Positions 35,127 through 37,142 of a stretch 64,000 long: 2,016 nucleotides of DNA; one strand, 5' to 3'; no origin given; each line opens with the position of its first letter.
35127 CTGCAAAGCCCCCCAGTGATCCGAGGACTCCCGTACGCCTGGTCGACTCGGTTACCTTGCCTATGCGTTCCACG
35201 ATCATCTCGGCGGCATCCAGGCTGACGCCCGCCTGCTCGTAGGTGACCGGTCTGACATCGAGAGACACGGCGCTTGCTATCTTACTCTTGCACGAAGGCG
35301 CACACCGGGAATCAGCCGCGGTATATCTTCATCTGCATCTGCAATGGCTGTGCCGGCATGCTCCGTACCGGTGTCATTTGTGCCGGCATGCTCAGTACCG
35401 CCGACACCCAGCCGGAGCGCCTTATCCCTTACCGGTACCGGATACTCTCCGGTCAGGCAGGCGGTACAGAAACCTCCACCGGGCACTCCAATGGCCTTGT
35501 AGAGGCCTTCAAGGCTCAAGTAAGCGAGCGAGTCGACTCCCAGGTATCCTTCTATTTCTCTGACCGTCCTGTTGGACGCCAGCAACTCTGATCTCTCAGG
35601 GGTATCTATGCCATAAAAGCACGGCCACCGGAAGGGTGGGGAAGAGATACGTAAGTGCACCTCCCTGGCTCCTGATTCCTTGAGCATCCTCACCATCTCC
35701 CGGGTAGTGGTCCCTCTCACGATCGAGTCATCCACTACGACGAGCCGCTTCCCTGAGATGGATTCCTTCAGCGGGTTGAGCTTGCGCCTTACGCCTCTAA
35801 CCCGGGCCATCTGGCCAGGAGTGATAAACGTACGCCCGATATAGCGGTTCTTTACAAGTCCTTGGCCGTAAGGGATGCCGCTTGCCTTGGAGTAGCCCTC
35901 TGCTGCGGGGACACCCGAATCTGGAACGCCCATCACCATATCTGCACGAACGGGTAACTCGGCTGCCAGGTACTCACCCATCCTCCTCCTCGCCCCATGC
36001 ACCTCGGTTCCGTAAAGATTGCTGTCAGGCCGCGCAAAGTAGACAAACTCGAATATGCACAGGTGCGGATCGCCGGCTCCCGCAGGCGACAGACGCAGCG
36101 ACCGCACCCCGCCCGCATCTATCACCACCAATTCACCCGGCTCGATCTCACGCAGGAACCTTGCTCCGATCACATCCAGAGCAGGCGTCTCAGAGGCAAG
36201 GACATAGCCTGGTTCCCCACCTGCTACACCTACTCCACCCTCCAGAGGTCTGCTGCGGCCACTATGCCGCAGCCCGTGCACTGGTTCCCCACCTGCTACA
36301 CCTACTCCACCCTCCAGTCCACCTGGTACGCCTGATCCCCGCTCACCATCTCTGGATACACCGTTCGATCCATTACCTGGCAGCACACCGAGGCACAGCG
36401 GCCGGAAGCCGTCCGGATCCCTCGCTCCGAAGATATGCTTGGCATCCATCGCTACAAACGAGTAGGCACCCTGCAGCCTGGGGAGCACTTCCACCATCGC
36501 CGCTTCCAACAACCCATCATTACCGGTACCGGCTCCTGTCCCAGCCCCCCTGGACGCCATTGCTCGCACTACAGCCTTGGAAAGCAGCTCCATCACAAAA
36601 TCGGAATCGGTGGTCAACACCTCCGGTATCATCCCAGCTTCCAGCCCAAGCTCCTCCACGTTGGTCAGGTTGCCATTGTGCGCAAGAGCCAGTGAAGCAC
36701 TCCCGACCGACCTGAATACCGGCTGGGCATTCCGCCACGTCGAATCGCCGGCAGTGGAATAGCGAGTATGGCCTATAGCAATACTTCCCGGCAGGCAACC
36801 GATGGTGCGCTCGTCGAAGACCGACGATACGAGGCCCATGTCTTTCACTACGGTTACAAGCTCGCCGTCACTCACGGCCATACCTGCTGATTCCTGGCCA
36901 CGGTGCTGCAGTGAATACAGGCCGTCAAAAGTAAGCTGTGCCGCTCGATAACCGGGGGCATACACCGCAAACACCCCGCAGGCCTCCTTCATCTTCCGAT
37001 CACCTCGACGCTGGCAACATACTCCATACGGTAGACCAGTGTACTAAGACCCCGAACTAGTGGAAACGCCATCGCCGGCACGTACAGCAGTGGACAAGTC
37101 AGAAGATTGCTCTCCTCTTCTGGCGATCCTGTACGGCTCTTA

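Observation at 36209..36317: Hairpin element inserted in frame inside purF with a perfect 37-bp target duplication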

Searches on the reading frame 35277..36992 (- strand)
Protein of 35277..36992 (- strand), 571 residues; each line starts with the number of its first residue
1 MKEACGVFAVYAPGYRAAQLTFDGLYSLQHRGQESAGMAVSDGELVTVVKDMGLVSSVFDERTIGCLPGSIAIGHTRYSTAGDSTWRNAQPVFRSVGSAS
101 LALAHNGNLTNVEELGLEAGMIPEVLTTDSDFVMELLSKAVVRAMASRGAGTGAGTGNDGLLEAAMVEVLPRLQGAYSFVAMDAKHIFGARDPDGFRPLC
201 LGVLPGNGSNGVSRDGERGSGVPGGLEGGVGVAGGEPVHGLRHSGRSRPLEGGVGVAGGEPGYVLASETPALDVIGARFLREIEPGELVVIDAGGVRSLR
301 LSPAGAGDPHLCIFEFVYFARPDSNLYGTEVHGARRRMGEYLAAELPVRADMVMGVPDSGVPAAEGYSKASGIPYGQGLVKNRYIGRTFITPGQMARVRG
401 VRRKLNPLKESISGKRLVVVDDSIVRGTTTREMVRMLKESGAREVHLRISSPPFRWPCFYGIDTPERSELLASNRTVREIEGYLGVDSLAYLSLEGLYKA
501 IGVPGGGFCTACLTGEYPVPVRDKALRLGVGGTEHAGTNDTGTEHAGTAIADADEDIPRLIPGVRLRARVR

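Call 22: find_homologous_proteins(query=window:35277-36992:-)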
Query window:35277-36992:- (571 aa): 8000 proteins with E <= 0.001 among 8000 candidates; the best 120 are listed.
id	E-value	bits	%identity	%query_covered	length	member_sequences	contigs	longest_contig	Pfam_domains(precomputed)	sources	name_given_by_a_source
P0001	0.0e+0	1206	96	100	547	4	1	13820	PF13230.12,PF00156.34,PF13522.12,PF13537.12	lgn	-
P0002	0.0e+0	1095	88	100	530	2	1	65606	PF13230.12,PF00156.34,PF13522.12,PF13537.12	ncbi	-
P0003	1.9e-262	890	75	98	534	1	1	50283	PF13230.12,PF00156.34,PF13522.12,PF13537.12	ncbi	ncbi:MAG: amidophosphoribosyltransferase [Acidimicrobiales bacterium]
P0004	4.6e-262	889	74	99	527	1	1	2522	PF13230.12,PF00156.34,PF13522.12,PF13537.12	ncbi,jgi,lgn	-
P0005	6.3e-240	816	72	92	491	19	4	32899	PF13230.12,PF00156.34,PF13522.12,PF13537.12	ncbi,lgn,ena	-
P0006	7.4e-240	816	73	92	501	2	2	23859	PF13230.12,PF00156.34,PF13522.12,PF13537.12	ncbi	-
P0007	2.7e-236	804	66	96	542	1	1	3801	PF13230.12,PF00156.34,PF13522.12,PF13537.12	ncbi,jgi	jgi:amidophosphoribosyltransferase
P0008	1.4e-234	799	67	92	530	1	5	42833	PF00156.34,PF13522.12,PF13537.12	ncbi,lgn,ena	-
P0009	4.4e-211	721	65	91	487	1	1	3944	PF13230.12,PF00156.34,PF13522.12,PF13537.12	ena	-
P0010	1.4e-209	716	64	92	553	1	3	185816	PF13230.12,PF00156.34,PF13522.12,PF13537.12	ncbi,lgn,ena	-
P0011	1.8e-209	716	63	91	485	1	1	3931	PF00156.34,PF13522.12,PF13537.12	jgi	jgi:amidophosphoribosyltransferase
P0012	2.5e-209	715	64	91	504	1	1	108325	PF13230.12,PF00156.34,PF13522.12,PF13537.12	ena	-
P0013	4.6e-209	714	63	91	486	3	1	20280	PF00156.34,PF13522.12,PF13537.12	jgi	-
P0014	1.7e-208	712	60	97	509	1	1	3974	PF00156.34,PF13522.12,PF13537.12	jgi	jgi:amidophosphoribosyltransferase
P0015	3.1e-208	712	63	90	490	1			PF00156.34,PF13522.12,PF13537.12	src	-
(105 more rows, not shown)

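Call 23: find_encoding_contigs(protein=window:35277-36992:-, flank=10000)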
Protein window:35277-36992:- (571 aa): 19 contigs read that carry it; 2 places shown.
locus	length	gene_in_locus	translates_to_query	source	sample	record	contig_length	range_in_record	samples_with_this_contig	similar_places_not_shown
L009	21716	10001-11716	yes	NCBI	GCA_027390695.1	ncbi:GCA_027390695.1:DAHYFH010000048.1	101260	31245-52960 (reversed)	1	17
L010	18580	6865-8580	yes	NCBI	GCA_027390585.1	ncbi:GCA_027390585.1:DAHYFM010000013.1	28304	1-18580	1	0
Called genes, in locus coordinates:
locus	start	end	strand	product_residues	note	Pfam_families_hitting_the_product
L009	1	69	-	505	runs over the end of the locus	PF00180:Iso_dh, PF18324:Isocitrate_DH_C_bact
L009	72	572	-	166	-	-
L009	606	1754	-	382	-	PF22660:RS_preATP-grasp-like, PF02222:ATP-grasp, PF17769:PurK_C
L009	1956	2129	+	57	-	-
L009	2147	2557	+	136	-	-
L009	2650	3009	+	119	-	PF01521:Fe-S_biosyn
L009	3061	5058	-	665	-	PF01642:MM_CoA_mutase, PF02310:B12-binding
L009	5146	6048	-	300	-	PF02737:3HCDH_N, PF03446:NAD_binding_2 (weak), PF03807:F420_oxidored (weak), PF03435:Sacchrp_dh_NADP (faint), PF00725:3HCDH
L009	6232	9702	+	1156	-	-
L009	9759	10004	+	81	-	-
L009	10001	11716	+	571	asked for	PF13230:GATase_4 (weak), PF13522:GATase_6, PF13537:GATase_7 (weak), PF00156:Pribosyltran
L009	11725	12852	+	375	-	PF00586:AIRS, PF02769:AIRS_C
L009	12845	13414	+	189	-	-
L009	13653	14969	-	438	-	PF01656:CbiA, PF02374:ArsA_ATPase, PF10609:ParA (faint), PF13614:AAA_31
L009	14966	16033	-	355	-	PF01656:CbiA, PF02374:ArsA_ATPase, PF10609:ParA (weak), PF13614:AAA_31 (weak)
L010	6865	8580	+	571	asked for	PF13230:GATase_4 (weak), PF13522:GATase_6, PF13537:GATase_7 (weak), PF00156:Pribosyltran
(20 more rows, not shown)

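Call 25: find_encoding_contigs(protein=P0001, flank=10000)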
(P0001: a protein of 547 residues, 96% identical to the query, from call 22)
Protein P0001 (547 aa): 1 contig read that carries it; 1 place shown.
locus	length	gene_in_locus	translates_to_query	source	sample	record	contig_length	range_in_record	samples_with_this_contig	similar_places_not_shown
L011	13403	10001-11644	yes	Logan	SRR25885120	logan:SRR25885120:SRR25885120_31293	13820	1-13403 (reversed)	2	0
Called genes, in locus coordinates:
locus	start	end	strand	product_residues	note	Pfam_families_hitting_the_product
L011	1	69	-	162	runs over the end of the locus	?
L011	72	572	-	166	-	-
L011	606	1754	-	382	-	PF22660:RS_preATP-grasp-like, PF02222:ATP-grasp, PF17769:PurK_C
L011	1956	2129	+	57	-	-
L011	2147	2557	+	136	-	-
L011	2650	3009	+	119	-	PF01521:Fe-S_biosyn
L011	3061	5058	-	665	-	PF01642:MM_CoA_mutase, PF02310:B12-binding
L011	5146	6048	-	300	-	PF02737:3HCDH_N, PF03446:NAD_binding_2 (weak), PF03807:F420_oxidored (weak), PF03435:Sacchrp_dh_NADP (faint), PF00725:3HCDH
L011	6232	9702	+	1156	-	-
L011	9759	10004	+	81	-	-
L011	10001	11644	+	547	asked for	PF13230:GATase_4 (weak), PF13522:GATase_6, PF13537:GATase_7 (weak), PF00156:Pribosyltran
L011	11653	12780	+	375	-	PF00586:AIRS, PF02769:AIRS_C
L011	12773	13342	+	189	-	-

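Call 26: find_encoding_contigs(protein=P0002, flank=10000)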
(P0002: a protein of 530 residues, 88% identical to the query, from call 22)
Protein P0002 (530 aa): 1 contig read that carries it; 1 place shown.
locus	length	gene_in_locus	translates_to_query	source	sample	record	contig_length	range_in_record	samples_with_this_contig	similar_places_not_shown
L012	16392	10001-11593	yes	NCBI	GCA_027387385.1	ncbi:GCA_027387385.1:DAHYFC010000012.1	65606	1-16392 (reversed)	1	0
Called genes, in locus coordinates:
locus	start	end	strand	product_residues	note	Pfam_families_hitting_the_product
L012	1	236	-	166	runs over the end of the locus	-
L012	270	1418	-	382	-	PF22660:RS_preATP-grasp-like, PF02222:ATP-grasp, PF17769:PurK_C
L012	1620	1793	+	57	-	-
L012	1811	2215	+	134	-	-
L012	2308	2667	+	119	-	PF01521:Fe-S_biosyn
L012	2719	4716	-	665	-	PF01642:MM_CoA_mutase, PF02310:B12-binding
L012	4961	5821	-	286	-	PF02737:3HCDH_N, PF03435:Sacchrp_dh_NADP (faint), PF03446:NAD_binding_2 (weak), PF03807:F420_oxidored (weak), PF00725:3HCDH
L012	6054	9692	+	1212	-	PF09924:LPG_synthase_C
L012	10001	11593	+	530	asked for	PF13230:GATase_4 (weak), PF13522:GATase_6, PF13537:GATase_7 (weak), PF00156:Pribosyltran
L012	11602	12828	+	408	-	PF00586:AIRS, PF02769:AIRS_C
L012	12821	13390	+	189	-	-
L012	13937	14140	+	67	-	-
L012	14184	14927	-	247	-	PF01610:DDE_Tnp_ISL3 (weak)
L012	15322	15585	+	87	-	-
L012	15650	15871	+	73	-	-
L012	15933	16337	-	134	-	PF01850:PIN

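Call 79: search_solved_structures(query=window:35277-36992:-, show_alignments=2)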
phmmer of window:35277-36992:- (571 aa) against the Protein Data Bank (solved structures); distinct sequences matched with E-value up to 0.001: 13.
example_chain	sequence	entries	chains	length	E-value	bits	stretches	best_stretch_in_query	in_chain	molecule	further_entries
1ao0_A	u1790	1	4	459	3.5e-122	412.4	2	262-522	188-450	GLUTAMINE PHOSPHORIBOSYLPYROPHOSPHATE AMIDOTRANSFERASE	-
1gph_1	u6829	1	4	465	6.7e-122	411.5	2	262-522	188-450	GLUTAMINE PHOSPHORIBOSYL-PYROPHOSPHATE AMIDOTRANSFERASE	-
6lbp_A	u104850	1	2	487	5.3e-115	388.8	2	263-528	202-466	Amidophosphoribosyltransferase 2, chloroplastic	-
9q0n_A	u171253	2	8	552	5.6e-94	319.3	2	261-501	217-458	Amidophosphoribosyltransferase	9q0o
9q0m_A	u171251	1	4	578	1e-93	318.5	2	261-501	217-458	Amidophosphoribosyltransferase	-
8w7d_A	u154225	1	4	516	1.3e-77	265.3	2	262-502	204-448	Amidophosphoribosyltransferase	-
6czf_A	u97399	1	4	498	1.5e-77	265.1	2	262-502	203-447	Amidophosphoribosyltransferase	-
1ecb_A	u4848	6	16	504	1.6e-77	265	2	262-502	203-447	GLUTAMINE PHOSPHORIBOSYLPYROPHOSPHATE AMIDOTRANSFERASE | Amidophosphoribosyltransferase, PurF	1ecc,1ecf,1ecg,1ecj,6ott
1xff_A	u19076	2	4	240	3e-12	49.5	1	5-213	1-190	Glucosamine--fructose-6-phosphate aminotransferase [isomerizing]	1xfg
4amv_A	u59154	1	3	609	2.6e-11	46.4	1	5-213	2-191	GLUCOSAMINE--FRUCTOSE-6-PHOSPHATE AMINOTRANSFERASE [ISOMER IZING]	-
2j6h_A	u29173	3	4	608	3.7e-11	45.9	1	5-213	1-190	GLUCOSAMINE-FRUCTOSE-6-PHOSPHATE AMINOTRANSFERASE | GLUCOSAMINE--FRUCTOSE-6-PHOSPHATE AMINOTRANSFERASE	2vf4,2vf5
1jxa_A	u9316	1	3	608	3.7e-11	45.9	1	5-213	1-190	glucosamine 6-phosphate synthase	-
3ooj_A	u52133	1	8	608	8.1e-11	44.8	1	17-213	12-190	Glucosamine/fructose-6-phosphate aminotransferase, isomerizing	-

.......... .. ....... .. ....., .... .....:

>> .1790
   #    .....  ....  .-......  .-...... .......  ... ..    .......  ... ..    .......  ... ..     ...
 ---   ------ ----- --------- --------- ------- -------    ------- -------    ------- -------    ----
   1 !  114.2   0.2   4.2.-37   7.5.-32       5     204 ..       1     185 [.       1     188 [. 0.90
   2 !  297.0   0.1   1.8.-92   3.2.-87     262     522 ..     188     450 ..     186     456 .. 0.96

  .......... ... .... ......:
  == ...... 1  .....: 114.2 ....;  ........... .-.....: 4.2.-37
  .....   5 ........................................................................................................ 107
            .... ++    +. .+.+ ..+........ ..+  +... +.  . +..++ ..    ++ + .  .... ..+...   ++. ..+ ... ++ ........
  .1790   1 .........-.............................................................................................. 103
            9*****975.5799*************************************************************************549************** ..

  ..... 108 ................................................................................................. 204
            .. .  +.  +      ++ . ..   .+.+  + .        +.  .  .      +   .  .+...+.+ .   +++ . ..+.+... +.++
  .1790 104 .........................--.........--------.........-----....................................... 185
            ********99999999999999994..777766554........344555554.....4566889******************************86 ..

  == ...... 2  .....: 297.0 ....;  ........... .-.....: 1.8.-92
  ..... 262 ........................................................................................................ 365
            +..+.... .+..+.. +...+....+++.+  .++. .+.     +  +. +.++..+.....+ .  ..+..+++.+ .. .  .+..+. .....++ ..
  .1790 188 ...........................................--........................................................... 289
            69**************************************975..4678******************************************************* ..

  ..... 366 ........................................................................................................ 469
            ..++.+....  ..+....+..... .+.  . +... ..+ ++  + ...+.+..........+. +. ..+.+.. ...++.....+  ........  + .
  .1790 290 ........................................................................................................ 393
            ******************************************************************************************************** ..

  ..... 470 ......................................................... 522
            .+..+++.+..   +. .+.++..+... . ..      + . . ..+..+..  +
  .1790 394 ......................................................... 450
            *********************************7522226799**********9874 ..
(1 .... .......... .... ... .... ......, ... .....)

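Call 88: predict_structure(alignment_id=A1)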
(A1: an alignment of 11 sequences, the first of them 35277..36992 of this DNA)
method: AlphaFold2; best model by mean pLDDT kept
length: 571 residues; sequences in the alignment: 11
mean_pLDDT: 55.4   pTM: 0.50
mean pLDDT of the five models: 55.4, 54.1, 52.2, 48.6, 46.4
residues with pLDDT >= 90: 40; 70-90: 154; 50-70: 109; < 50: 268
segments of 3 or more residues with pLDDT < 50: 1-5, 17-69, 75-89, 151-156, 208-258, 305-329, 380-393, 424-428, 452-474, 504-571
pLDDT, mean of each block of 10 residues (from residue 1): 47 55 38 39 41 33 40 41 37 67 69 78 60 85 77 49 91 79 84 70 62 25 25 25 24 32 69 64 83 86 50 34 40 78 89 72 86 76 35 54 69 89 53 81 87 38 40 56 82 73 47 36 30 24 23 24 24 28
secondary structure, 60 per line:
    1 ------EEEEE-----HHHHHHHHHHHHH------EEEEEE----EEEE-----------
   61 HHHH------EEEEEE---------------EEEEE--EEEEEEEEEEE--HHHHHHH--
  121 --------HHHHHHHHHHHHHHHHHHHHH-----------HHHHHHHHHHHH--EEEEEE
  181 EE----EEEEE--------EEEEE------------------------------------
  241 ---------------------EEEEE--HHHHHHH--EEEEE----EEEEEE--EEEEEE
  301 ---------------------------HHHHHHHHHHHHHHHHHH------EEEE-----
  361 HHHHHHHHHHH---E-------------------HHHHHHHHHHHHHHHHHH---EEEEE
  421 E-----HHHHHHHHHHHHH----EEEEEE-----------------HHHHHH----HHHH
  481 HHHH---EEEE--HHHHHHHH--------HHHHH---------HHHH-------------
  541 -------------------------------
elements in order: E7-11 H17-29 E36-41 E46-49 H61-64 E71-76 E92-96 E99-109 H112-118 H129-149 H161-172 E175-182 E187-191 E200-204 E262-266 H269-275 E278-282 E287-292 E295-300 H328-345 E352-355 H361-371 H395-412 E416-421 H427-439 E444-449 H467-472 H477-484 E488-491 H494-501 H510-514 H524-527

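Call 93: list_cluster_members(proteins=[P0001])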
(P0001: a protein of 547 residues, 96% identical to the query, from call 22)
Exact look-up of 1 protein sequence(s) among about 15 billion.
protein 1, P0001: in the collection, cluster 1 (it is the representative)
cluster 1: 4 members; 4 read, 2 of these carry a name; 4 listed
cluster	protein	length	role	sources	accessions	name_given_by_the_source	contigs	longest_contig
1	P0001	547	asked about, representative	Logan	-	-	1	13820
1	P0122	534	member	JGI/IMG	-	amidophosphoribosyltransferase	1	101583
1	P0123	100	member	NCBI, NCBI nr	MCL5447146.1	MAG: amidophosphoribosyltransferase, partial [Actinobacteria bacterium] | amidophosphoribosyltransferase [Actinomycetota bacterium]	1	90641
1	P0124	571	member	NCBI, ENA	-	-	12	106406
